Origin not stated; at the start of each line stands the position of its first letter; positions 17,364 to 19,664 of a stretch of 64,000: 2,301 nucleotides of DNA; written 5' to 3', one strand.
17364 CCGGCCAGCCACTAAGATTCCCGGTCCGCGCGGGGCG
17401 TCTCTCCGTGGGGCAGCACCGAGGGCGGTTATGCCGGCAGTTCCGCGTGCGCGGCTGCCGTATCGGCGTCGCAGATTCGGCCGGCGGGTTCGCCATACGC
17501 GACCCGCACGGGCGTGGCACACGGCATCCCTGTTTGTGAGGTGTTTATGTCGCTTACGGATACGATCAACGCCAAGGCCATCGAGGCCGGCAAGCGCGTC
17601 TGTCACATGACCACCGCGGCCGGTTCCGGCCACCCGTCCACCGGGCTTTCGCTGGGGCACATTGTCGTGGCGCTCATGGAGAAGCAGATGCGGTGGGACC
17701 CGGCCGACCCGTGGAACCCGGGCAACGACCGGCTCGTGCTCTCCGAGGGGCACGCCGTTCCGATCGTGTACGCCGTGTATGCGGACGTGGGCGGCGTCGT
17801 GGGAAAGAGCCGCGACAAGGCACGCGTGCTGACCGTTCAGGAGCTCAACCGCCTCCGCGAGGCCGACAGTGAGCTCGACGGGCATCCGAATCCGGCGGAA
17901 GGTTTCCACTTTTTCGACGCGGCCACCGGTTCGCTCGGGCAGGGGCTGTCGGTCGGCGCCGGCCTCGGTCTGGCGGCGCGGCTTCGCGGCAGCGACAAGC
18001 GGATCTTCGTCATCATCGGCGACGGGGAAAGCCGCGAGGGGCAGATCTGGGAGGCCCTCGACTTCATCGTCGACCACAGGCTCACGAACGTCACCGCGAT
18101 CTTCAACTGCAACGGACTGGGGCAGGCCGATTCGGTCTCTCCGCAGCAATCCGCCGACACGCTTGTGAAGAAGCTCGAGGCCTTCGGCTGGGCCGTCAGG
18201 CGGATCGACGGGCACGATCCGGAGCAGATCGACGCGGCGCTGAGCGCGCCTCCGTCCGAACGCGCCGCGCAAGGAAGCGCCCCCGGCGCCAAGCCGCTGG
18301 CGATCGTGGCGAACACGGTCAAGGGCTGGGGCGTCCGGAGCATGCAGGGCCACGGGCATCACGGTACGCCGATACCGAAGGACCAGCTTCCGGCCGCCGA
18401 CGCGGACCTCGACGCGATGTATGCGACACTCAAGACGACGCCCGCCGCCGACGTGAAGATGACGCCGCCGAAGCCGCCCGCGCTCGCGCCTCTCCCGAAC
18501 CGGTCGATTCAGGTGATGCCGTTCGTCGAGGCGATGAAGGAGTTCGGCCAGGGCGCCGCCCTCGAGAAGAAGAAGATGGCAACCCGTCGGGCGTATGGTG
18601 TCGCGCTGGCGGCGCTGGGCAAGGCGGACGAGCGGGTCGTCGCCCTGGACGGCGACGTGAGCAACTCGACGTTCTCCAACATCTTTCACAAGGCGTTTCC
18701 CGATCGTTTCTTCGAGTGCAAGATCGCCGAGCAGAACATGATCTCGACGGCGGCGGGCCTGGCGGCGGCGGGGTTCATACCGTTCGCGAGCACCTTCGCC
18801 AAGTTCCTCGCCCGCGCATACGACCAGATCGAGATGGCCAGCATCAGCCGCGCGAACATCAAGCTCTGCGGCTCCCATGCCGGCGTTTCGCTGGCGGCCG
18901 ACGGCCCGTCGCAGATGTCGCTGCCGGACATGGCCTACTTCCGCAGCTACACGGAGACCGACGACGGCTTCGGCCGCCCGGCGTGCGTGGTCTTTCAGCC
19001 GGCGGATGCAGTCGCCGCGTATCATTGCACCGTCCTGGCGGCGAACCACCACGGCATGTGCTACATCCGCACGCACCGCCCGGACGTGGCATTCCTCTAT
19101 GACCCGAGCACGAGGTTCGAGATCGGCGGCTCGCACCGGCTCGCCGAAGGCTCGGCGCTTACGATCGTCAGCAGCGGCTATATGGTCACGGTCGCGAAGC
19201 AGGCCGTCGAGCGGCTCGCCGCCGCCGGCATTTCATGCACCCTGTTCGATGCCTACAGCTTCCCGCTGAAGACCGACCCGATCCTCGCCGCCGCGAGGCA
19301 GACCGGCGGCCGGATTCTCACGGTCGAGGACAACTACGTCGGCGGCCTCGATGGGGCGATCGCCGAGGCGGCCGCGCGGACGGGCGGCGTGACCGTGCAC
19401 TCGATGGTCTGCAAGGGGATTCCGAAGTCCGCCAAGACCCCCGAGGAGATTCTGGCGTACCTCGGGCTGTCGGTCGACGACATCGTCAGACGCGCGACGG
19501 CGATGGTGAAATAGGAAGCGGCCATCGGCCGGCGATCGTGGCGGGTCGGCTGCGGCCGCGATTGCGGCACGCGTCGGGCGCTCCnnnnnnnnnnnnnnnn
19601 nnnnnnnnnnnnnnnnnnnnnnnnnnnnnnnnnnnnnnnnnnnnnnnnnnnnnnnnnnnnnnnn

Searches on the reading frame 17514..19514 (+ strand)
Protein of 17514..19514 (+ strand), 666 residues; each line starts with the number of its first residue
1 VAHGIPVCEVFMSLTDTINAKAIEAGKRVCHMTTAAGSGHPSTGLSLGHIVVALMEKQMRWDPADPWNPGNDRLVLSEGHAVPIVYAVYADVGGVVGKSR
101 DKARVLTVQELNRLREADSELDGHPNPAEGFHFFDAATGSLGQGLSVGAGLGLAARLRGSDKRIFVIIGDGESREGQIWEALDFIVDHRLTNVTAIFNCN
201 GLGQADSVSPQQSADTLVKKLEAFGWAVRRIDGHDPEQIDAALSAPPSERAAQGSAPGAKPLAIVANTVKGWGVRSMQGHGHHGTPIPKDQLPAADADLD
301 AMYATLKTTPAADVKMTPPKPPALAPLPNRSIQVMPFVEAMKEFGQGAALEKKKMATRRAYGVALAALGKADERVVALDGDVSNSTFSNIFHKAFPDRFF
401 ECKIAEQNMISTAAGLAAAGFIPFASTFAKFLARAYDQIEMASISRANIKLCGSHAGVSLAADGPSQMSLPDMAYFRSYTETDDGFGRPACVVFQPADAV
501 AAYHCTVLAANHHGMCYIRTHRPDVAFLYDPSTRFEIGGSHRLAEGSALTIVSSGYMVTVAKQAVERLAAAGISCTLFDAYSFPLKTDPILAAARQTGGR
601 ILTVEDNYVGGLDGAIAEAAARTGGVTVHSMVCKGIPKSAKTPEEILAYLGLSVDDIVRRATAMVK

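Call 76: search_protein_families(library=pfam, proteins=[window:17514-19514:+], max_evalue=0.0001)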
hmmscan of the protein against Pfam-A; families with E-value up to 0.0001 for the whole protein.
window:17514-19514:+ (666 aa): 5 families
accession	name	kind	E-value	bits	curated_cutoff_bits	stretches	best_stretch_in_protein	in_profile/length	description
PF02779.29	Transket_pyr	-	1.1e-40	139.5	27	1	353-524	1-171/174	Transketolase, pyrimidine binding domain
PF00456.26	Transketolase_N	-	1.4e-30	106.8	22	1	33-293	17-269/334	Transketolase, thiamine diphosphate binding domain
PF02780.25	Transketolase_C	-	1.8e-15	57.4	25.9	1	542-657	5-124/124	Transketolase, C-terminal domain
PF00676.26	E1_dh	-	9.4e-11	41.6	22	1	137-244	99-205/300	Dehydrogenase E1 component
PF13292.11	DXP_synthase_N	-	1.1e-06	28.6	21.2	1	109-208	83-179/274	1-deoxy-D-xylulose-5-phosphate synthase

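Call 77: find_homologous_proteins(query=window:17514-19514:+, max_evalue=1e-50)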
Query window:17514-19514:+ (666 aa): 7990 proteins with E <= 1e-50 among 8000 candidates; the best 120 are listed.
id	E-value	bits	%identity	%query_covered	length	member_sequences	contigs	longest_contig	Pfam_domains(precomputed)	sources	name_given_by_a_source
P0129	0.0e+0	1384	94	98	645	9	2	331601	PF13292.12,PF00676.26,PF02780.26,PF02779.30,PF00456.27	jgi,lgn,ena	jgi:transketolase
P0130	0.0e+0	1302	88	98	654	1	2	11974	PF09364.16,PF13292.12,PF00676.26,PF02780.26,PF02779.30,PF00456.27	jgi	jgi:transketolase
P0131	0.0e+0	1145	77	98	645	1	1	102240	PF09364.16,PF13292.12,PF00676.26,PF02780.26,PF02779.30,PF00456.27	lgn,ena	-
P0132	0.0e+0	1141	79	98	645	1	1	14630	PF13292.12,PF00676.26,PF02780.26,PF02779.30,PF00456.27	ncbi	-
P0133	0.0e+0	1140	77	98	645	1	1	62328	PF13292.12,PF00676.26,PF02780.26,PF02779.30,PF00456.27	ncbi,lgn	-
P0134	0.0e+0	1097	75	98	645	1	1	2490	PF13292.12,PF00676.26,PF02780.26,PF02779.30,PF00456.27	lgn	-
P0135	0.0e+0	1095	75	98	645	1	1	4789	PF13292.12,PF00676.26,PF02780.26,PF02779.30,PF00456.27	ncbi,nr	ncbi:MAG: transketolase [Phycisphaerae bacterium]|nr:transketolase [Phycisphaerae bacterium]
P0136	0.0e+0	1082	74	98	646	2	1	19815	PF13292.12,PF00676.26,PF02780.26,PF02779.30,PF00456.27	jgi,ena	-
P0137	0.0e+0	1064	74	98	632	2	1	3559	PF13292.12,PF00676.26,PF02780.26,PF02779.30,PF00456.27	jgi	jgi:transketolase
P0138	4.1e-277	939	66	98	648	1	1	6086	PF02775.27,PF13292.12,PF00676.26,PF02780.26,PF02779.30,PF00456.27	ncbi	-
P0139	2.2e-276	937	67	98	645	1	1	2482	PF13292.12,PF00676.26,PF02780.26,PF02779.30,PF00456.27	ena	-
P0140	5.2e-275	932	66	98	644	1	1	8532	PF13292.12,PF00676.26,PF02780.26,PF02779.30,PF00456.27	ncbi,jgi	-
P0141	1.1e-273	928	66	98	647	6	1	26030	PF13292.12,PF00676.26,PF02780.26,PF02779.30,PF00456.27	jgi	-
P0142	1.3e-273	927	66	98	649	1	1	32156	PF13292.12,PF00676.26,PF02780.26,PF02779.30,PF00456.27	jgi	jgi:transketolase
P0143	4.3e-273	926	66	98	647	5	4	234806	PF13292.12,PF00676.26,PF02780.26,PF02779.30,PF00456.27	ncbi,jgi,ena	-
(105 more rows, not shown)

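Call 78: find_encoding_contigs(protein=P0129, flank=10000, max_places=2)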
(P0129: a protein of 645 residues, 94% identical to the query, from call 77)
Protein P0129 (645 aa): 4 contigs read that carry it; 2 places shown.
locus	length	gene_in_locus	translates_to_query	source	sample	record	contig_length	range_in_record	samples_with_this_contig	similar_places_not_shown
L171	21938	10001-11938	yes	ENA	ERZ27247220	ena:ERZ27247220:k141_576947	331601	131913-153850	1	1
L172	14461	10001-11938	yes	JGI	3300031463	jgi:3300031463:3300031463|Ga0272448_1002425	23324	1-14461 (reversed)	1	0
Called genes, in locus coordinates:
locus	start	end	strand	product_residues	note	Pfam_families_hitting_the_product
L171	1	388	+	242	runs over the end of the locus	PF01844:HNH, PF14279:HNH_5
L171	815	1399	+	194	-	PF00578:AhpC-TSA, PF08534:Redoxin, PF10417:1-cysPrx_C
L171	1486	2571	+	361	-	PF01075:Glyco_transf_9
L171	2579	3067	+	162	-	PF01467:CTP_transf_like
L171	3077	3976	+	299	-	PF06293:Kdo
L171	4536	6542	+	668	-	PF23545:Zn_ribbon_HMPTM, PF04055:Radical_SAM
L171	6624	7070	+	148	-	-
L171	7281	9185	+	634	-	PF04055:Radical_SAM, PF13353:Fer4_12 (weak), PF13186:SPASM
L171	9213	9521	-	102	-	PF02686:GatC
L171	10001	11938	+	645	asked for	PF00456:Transketolase_N, PF00676:E1_dh, PF13292:DXP_synthase_N (weak), PF02779:Transket_pyr, PF02780:Transketolase_C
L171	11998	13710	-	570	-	PF06917:Pectate_lyase_2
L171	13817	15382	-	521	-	PF00884:Sulfatase, PF01663:Phosphodiest (faint), PF16347:SGSH_C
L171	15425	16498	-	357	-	PF00135:COesterase, PF01738:DLH (faint), PF02129:Peptidase_S15 (weak), PF20434:BD-FAE, PF07859:Abhydrolase_3, PF00326:Peptidase_S9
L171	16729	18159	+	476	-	PF00884:Sulfatase, PF16347:SGSH_C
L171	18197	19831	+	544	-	PF00884:Sulfatase, PF01663:Phosphodiest (faint), PF16347:SGSH_C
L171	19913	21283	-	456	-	PF00884:Sulfatase, PF01663:Phosphodiest (weak), PF16347:SGSH_C, PF14707:Sulfatase_C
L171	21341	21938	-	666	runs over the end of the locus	PF02838:Glyco_hydro_20b (weak)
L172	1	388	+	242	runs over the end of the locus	PF01844:HNH, PF14279:HNH_5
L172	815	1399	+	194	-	PF00578:AhpC-TSA, PF08534:Redoxin, PF10417:1-cysPrx_C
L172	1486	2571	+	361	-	PF01075:Glyco_transf_9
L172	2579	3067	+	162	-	PF01467:CTP_transf_like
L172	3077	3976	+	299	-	PF06293:Kdo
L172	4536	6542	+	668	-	PF23545:Zn_ribbon_HMPTM, PF04055:Radical_SAM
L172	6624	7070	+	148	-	-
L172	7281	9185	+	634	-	PF04055:Radical_SAM, PF13353:Fer4_12 (weak), PF13186:SPASM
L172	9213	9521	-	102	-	PF02686:GatC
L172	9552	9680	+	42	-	-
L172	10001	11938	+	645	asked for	PF00456:Transketolase_N, PF00676:E1_dh, PF13292:DXP_synthase_N (weak), PF02779:Transket_pyr, PF02780:Transketolase_C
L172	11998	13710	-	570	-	PF06917:Pectate_lyase_2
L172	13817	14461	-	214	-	?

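Call 79: find_encoding_contigs(protein=P0131, flank=10000, max_places=1)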
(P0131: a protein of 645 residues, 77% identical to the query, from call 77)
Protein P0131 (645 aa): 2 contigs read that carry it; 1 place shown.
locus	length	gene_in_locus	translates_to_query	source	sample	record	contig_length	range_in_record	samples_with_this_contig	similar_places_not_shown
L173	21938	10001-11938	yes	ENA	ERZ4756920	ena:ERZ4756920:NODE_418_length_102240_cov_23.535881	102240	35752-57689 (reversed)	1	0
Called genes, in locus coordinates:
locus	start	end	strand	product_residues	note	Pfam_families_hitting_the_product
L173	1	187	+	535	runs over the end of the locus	-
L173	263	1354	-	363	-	-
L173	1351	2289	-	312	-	PF02457:DAC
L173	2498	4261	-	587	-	PF02310:B12-binding, PF04055:Radical_SAM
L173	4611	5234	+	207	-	-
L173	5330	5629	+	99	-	PF01909:NTP_transf_2, PF18765:Polbeta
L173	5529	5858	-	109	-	-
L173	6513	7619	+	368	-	PF00850:Hist_deacetyl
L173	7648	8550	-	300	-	PF20434:BD-FAE, PF07859:Abhydrolase_3, PF00326:Peptidase_S9, PF01738:DLH (faint)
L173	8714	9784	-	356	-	PF00356:LacI (weak), PF13377:Peripla_BP_3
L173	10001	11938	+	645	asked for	PF00456:Transketolase_N, PF13292:DXP_synthase_N (faint), PF00676:E1_dh (weak), PF09364:XFP_N (weak), PF02779:Transket_pyr, PF02780:Transketolase_C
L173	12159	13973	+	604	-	-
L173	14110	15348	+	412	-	PF00438:S-AdoMet_synt_N, PF02772:S-AdoMet_synt_M, PF02773:S-AdoMet_synt_C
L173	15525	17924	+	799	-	-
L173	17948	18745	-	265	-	PF13677:MotB_plug, PF00691:OmpA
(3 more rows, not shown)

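Call 82: find_encoding_contigs(protein=P0130, flank=10000, max_places=2)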
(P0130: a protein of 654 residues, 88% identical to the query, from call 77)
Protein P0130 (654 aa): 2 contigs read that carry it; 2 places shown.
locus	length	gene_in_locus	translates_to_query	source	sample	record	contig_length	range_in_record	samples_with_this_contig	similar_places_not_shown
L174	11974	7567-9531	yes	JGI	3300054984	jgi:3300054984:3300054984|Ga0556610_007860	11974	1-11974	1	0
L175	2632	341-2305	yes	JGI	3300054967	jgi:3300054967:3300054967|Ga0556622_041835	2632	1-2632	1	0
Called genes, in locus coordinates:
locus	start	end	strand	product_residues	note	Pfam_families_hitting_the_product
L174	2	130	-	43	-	?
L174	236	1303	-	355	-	PF01212:Beta_elim_lyase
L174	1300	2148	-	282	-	PF23441:SDR, PF00106:adh_short, PF01370:Epimerase (faint), PF08659:KR, PF13561:adh_short_C2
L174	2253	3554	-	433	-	PF01979:Amidohydro_1, PF07969:Amidohydro_3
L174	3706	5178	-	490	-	PF01425:Amidase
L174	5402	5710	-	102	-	PF02686:GatC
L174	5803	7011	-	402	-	PF08241:Methyltransf_11 (faint), PF01555:N6_N4_Mtase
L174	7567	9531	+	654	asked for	PF00456:Transketolase_N, PF00676:E1_dh, PF13292:DXP_synthase_N, PF09364:XFP_N (weak), PF02779:Transket_pyr, PF02780:Transketolase_C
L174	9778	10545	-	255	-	PF07589:PEP_exosort_dom (weak)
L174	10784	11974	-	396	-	?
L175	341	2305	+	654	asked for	PF00456:Transketolase_N, PF00676:E1_dh, PF13292:DXP_synthase_N, PF09364:XFP_N (weak), PF02779:Transket_pyr, PF02780:Transketolase_C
